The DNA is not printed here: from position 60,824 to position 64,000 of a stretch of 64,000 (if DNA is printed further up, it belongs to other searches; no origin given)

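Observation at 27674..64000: A single uninterrupted ORF of at least 36.3 kb (at least 12,109 codons), missing from the ORF track, encodes a giant secreted mosaic protein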

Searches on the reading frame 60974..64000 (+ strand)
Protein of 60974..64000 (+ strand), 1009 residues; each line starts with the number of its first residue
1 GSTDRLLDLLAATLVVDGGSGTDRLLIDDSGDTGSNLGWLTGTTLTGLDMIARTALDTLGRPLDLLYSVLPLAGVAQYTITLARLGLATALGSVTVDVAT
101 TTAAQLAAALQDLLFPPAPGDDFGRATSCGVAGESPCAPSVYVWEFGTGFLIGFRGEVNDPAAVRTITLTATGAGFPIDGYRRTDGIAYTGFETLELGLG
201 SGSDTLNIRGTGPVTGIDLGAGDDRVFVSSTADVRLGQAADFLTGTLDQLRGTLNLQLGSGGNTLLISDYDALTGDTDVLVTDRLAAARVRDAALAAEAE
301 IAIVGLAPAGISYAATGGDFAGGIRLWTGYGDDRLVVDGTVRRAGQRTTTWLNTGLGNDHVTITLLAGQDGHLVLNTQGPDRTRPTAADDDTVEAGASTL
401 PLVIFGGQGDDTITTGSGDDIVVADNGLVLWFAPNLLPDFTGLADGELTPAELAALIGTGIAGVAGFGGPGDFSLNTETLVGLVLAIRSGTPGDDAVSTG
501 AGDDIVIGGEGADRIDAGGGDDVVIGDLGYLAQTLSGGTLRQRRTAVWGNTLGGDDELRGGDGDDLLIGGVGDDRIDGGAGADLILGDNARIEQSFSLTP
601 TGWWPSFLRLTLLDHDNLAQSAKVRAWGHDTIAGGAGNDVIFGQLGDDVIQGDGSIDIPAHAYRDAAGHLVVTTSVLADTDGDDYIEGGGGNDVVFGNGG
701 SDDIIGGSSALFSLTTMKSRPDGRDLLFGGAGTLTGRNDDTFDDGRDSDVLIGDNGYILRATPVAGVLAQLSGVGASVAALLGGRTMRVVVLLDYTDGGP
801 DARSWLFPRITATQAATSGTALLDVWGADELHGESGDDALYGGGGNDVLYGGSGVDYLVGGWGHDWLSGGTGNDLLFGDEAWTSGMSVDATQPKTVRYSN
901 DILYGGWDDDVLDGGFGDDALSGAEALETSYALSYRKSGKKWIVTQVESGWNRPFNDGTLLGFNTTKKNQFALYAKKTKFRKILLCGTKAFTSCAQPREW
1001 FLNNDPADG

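Call 4: search_protein_families(library=pfam, proteins=[window:60974-64000:+], max_evalue=0.01)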
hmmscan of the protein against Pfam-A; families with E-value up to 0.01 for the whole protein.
window:60974-64000:+ (1009 aa): 1 family
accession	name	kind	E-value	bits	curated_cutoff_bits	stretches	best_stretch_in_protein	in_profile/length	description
PF00353.25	HemolysinCabind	-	6.7e-39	131.8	23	8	826-858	4-36/36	RTX calcium-binding nonapeptide repeat (4 copies)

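Call 9: find_homologous_proteins(query=window:61001-64000:+, max_evalue=1e-10)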
Query window:61001-64000:+ (1000 aa): 414 proteins with E <= 1e-10 among 8000 candidates; the best 120 are listed.
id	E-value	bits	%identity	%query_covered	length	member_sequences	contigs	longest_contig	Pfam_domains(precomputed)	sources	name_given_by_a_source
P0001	0.0e+0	1717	100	78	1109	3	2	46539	PF00353.26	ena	-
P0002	0.0e+0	1183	66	87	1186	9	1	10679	PF00353.26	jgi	jgi:Ca2+-binding RTX toxin-like protein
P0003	0.0e+0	1111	82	61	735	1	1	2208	PF00353.26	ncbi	ncbi:MAG: calcium-binding protein, partial [Propionicimonas sp.]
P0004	2.1e-267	908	67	65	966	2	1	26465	PF00353.26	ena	-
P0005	1.4e-254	866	61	70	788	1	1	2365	PF00353.26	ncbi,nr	ncbi:MAG: hypothetical protein KIT69_15695, partial [Propionibacteriaceae bacterium]|nr:hypothetical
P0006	3.5e-231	788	42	60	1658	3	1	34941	PF00353.26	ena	-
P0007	5.3e-192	659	37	61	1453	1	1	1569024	PF00353.26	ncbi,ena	-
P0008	7.2e-186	638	36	89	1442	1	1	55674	PF00353.26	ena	-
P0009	5.9e-184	632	44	49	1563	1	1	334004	PF00353.26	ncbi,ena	-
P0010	2.6e-147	511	41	64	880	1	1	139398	-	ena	-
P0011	5.0e-127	443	48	37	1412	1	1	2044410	PF00353.26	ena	-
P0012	5.1e-127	443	55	37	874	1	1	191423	-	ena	-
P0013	8.8e-113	396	52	37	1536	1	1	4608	-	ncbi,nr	ncbi:MAG TPA: calcium-binding protein, partial [Actinotalea sp.]|nr:calcium-binding protein [Actinot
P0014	3.0e-110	388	51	37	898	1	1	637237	PF00353.26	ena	-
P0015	2.7e-109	385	35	53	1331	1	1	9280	PF13860.13,PF00353.26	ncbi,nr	ncbi:MAG TPA: hypothetical protein DCM86_10855, partial [Verrucomicrobiales bacterium]|nr:hypothetic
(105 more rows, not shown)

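Call 11: find_encoding_contigs(protein=P0001, flank=10000, max_places=6)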
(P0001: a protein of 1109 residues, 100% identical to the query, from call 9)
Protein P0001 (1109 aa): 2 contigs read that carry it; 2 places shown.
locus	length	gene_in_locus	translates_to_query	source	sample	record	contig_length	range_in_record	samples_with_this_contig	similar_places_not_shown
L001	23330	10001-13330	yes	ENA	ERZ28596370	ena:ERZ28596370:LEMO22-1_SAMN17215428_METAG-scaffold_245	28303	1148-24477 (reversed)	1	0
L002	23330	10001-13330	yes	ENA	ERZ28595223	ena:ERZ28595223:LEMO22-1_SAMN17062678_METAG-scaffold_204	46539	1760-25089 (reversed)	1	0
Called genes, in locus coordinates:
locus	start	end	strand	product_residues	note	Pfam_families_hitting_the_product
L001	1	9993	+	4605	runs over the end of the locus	?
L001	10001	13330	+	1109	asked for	PF00353:HemolysinCabind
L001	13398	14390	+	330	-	PF05048:NosD, PF13229:Beta_helix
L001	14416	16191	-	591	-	PF03308:MeaB (faint), PF13476:AAA_23 (faint), PF00005:ABC_tran, PF01926:MMR_HSR1 (faint), PF02463:SMC_N (faint), PF12848:ABC_tran_Xtn (weak), PF00005:ABC_tran, PF16326:ABC_tran_CTD, +2 more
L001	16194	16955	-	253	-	PF13829:DUF4191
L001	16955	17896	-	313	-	PF16881:LIAS_N (weak), PF04055:Radical_SAM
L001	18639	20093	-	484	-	PF13517:FG-GAP_3 (weak)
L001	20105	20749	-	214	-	PF14312:FG-GAP_2 (faint)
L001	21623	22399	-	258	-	-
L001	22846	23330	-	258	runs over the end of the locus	PF21948:LplA-B_cat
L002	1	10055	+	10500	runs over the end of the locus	?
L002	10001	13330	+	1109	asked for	PF00353:HemolysinCabind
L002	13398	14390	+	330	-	PF05048:NosD, PF13229:Beta_helix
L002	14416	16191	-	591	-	PF13476:AAA_23 (faint), PF00005:ABC_tran, PF01926:MMR_HSR1 (faint), PF02463:SMC_N (faint), PF13304:AAA_21 (faint), PF12848:ABC_tran_Xtn (weak), PF00005:ABC_tran, PF16326:ABC_tran_CTD, +1 more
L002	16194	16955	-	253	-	PF13829:DUF4191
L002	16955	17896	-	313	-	PF16881:LIAS_N (weak), PF04055:Radical_SAM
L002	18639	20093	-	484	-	PF13517:FG-GAP_3 (weak), PF14312:FG-GAP_2 (faint)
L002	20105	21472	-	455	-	PF01839:FG-GAP (faint), PF13517:FG-GAP_3 (weak)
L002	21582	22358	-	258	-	-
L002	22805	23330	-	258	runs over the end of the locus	PF21948:LplA-B_cat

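Call 17: search_protein_families(library=ncbifam, proteins=[P0001], max_evalue=0.01)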
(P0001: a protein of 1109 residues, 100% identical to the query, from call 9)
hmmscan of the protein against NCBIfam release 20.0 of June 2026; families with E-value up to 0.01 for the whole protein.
P0001 (1109 aa): 5 families
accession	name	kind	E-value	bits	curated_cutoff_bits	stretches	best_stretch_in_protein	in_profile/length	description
NF033943.0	RTX_toxin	subfamily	1.1e-28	99.9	1000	3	602-701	695-795/930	RTX family hemolysin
NF046115.1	Ca_rpt_SMc04171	equivalog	1.4e-25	90.4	625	4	453-654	281-474/574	SMc04171 family calcium-binding repeat protein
NF035945.1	Zn_serralysin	subfamily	1.2e-13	51.1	500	1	602-640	327-365/462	serralysin family metalloprotease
NF033203.1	entero_EhxA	exception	3.7e-13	48.6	2000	2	600-695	735-830/997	enterohemolysin EhxA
NF053766.1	ZapA_metallo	exception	1.1e-12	47.7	940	1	601-654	337-390/483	ZapA family metalloprotease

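Call 78: find_encoding_contigs(protein=P0007, flank=10000, max_places=2)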
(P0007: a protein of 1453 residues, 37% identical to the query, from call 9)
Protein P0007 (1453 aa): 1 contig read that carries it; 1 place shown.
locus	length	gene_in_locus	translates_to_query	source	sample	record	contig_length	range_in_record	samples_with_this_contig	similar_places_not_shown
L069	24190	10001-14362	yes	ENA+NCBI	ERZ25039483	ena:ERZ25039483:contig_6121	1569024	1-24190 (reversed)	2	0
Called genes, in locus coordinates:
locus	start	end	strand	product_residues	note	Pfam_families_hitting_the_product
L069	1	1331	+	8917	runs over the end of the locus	-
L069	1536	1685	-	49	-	-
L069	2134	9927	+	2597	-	-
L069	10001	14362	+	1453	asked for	PF00353:HemolysinCabind (weak)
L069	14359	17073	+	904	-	PF06439:3keto-disac_hyd (faint), PF03160:Calx-beta, PF00413:Peptidase_M10 (weak)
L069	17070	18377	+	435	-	PF05048:NosD, PF13229:Beta_helix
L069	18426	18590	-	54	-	-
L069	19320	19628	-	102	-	-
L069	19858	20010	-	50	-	-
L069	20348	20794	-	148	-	PF13304:AAA_21 (weak)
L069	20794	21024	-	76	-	PF00005:ABC_tran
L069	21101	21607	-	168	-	PF04978:MST, PF12867:DinB_2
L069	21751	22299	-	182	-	-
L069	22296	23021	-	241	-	PF14378:PAP2_3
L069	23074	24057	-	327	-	PF03706:LPG_synthase_TM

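Call 79: find_encoding_contigs(protein=P0009, flank=10000, max_places=2)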
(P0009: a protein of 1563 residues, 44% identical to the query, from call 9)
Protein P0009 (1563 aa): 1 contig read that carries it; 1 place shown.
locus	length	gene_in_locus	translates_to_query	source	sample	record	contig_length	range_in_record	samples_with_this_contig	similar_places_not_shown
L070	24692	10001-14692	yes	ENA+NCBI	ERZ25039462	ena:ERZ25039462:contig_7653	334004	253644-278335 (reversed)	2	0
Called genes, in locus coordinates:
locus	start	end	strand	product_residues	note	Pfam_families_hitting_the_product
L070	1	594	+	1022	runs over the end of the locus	-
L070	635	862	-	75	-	-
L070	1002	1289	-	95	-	-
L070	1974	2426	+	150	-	-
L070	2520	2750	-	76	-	-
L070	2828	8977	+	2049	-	PF00353:HemolysinCabind (weak)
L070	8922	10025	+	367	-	-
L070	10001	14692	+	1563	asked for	PF00353:HemolysinCabind (weak)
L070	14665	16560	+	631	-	PF03160:Calx-beta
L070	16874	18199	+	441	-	PF12708:Pect-lyase_RHGA_epim (faint), PF05048:NosD (weak), PF13229:Beta_helix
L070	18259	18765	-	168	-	PF03703:bPH_2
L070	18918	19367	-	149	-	PF00011:HSP20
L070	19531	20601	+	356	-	PF01408:GFO_IDH_MocA, PF22725:GFO_IDH_MocA_C3, PF02894:GFO_IDH_MocA_C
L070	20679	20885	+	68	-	-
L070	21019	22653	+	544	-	PF02720:DUF222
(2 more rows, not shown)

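Call 80: find_encoding_contigs(protein=P0006, flank=10000, max_places=2)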
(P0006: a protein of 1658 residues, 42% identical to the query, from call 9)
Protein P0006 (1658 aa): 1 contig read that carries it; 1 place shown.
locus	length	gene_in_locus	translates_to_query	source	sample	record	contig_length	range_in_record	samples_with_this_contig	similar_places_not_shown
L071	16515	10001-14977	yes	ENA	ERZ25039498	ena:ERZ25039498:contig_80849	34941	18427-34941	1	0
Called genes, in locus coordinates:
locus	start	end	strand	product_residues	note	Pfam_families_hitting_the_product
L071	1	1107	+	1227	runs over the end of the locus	-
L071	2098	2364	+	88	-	-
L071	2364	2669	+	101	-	-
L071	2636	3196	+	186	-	-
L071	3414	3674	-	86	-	-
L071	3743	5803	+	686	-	-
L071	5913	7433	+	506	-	-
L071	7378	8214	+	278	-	-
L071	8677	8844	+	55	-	-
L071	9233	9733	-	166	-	-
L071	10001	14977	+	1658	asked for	PF00353:HemolysinCabind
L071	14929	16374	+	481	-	PF03160:Calx-beta, PF00413:Peptidase_M10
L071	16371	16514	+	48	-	?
